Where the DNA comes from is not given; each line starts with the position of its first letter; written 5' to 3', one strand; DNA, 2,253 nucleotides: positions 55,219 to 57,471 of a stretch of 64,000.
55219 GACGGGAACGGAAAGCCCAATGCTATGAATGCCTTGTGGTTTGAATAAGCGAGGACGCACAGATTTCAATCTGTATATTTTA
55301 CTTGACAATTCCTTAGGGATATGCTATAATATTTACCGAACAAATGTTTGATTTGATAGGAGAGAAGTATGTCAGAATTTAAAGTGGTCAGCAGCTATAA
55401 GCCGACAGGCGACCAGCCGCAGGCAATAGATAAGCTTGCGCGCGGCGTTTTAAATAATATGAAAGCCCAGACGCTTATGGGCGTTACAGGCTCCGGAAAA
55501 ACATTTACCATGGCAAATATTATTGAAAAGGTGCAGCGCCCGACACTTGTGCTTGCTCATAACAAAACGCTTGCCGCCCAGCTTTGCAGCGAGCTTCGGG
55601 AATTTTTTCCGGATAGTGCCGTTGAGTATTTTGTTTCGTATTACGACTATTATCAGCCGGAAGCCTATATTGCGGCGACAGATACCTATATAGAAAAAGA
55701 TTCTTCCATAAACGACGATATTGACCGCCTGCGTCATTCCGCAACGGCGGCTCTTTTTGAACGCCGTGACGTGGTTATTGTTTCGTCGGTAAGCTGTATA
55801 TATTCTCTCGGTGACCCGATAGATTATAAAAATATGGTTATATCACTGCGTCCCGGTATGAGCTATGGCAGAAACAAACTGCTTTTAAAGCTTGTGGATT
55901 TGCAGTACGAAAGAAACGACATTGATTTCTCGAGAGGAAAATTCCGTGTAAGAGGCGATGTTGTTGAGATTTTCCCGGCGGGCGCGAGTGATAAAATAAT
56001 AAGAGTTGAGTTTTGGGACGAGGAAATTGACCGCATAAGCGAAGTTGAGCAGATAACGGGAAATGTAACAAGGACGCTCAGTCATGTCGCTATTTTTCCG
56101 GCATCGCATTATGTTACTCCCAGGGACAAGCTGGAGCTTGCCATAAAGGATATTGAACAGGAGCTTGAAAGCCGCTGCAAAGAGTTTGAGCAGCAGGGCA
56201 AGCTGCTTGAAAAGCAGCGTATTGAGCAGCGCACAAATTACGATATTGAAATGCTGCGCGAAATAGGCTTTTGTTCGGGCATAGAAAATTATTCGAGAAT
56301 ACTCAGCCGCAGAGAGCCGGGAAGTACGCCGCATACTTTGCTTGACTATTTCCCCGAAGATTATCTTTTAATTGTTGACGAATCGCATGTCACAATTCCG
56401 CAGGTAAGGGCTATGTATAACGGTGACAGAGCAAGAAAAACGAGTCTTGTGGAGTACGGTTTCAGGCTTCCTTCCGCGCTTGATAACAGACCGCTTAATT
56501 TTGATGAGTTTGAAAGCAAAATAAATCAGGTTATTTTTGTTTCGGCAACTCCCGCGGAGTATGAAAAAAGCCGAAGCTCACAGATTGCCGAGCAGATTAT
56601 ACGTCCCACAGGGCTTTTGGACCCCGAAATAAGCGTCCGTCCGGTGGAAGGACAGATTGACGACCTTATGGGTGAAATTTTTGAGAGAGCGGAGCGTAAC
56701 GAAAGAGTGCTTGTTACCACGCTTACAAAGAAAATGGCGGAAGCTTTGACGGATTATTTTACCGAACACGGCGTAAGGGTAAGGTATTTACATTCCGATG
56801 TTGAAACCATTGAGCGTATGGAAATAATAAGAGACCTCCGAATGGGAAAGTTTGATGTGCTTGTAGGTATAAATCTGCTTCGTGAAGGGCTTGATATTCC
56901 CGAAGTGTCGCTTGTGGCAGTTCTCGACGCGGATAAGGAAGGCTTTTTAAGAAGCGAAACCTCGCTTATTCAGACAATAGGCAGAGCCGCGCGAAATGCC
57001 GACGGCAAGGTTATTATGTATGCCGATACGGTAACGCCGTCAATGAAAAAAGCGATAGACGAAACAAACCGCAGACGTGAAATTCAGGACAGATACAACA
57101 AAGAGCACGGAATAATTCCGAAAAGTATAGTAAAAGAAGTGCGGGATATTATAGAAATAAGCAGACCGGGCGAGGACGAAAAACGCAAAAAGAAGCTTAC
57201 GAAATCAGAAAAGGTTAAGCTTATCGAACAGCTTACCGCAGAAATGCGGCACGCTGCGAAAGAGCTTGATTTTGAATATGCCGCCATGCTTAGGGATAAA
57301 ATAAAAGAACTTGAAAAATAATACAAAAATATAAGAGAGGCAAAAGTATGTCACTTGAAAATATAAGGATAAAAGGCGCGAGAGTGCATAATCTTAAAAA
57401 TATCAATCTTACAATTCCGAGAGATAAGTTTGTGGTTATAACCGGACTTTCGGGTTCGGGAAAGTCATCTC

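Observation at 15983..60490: Unusual density of short, sequence-removing lesions in conserved genes across the window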

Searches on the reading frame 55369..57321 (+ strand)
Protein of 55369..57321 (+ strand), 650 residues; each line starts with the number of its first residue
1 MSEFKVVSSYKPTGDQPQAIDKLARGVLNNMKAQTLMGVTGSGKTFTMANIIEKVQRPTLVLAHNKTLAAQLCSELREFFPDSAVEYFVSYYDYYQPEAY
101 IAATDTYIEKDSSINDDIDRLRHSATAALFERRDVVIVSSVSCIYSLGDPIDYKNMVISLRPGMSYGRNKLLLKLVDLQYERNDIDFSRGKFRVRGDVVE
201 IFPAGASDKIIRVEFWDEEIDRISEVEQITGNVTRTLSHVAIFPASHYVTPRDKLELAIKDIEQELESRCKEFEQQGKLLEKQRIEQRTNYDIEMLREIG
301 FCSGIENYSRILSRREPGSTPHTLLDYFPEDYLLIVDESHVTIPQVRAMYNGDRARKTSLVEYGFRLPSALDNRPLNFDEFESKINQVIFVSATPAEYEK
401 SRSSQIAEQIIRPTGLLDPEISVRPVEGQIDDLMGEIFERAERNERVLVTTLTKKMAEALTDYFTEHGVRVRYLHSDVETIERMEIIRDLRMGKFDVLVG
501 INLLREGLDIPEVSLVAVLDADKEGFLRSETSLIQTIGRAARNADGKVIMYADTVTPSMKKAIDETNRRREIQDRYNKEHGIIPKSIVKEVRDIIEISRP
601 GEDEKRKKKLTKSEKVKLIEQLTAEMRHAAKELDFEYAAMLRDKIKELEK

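Call 25: find_encoding_contigs(protein=window:55369-57321:+, flank=8000, max_places=10)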
Protein window:55369-57321:+ (650 aa): 1 contig read that carries it; 1 place shown.
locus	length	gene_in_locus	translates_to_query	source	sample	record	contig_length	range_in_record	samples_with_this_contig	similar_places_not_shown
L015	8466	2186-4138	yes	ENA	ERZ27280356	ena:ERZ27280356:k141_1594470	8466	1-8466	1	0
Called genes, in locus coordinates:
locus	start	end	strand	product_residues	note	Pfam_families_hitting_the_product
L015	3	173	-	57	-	?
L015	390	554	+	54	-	-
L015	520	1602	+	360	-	-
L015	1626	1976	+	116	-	PF00462:Glutaredoxin (weak), PF03960:ArsC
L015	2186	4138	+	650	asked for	PF00270:DEAD (faint), PF04851:ResIII, PF17757:UvrB_inter, PF27431:UvrB_3rd, PF00271:Helicase_C, PF12344:UvrB, PF02151:UVR (weak)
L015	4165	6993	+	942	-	PF02463:SMC_N (faint), PF13191:AAA_16 (faint), PF13304:AAA_21 (faint), PF13555:AAA_29 (faint), PF20703:nSTAND1 (faint), PF17760:UvrA_inter, PF17755:UvrA_DNA-bind, PF00005:ABC_tran (weak)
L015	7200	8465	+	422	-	?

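Call 86: search_protein_families(library=pfam, proteins=[L015:7200-8465:+], max_evalue=0.01)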
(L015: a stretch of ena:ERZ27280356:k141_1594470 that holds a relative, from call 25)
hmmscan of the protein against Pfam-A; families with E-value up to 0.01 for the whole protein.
L015:7200-8465:+ (422 aa): 2 families
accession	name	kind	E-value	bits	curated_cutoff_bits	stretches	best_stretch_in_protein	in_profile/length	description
PF01261.30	AP_endonuc_2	-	7.1e-30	105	31.1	1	21-241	3-232/249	Xylose isomerase-like TIM barrel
PF00501.34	AMP-binding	-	3.1e-23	82.6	29.9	1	300-403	2-100/384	AMP-binding enzyme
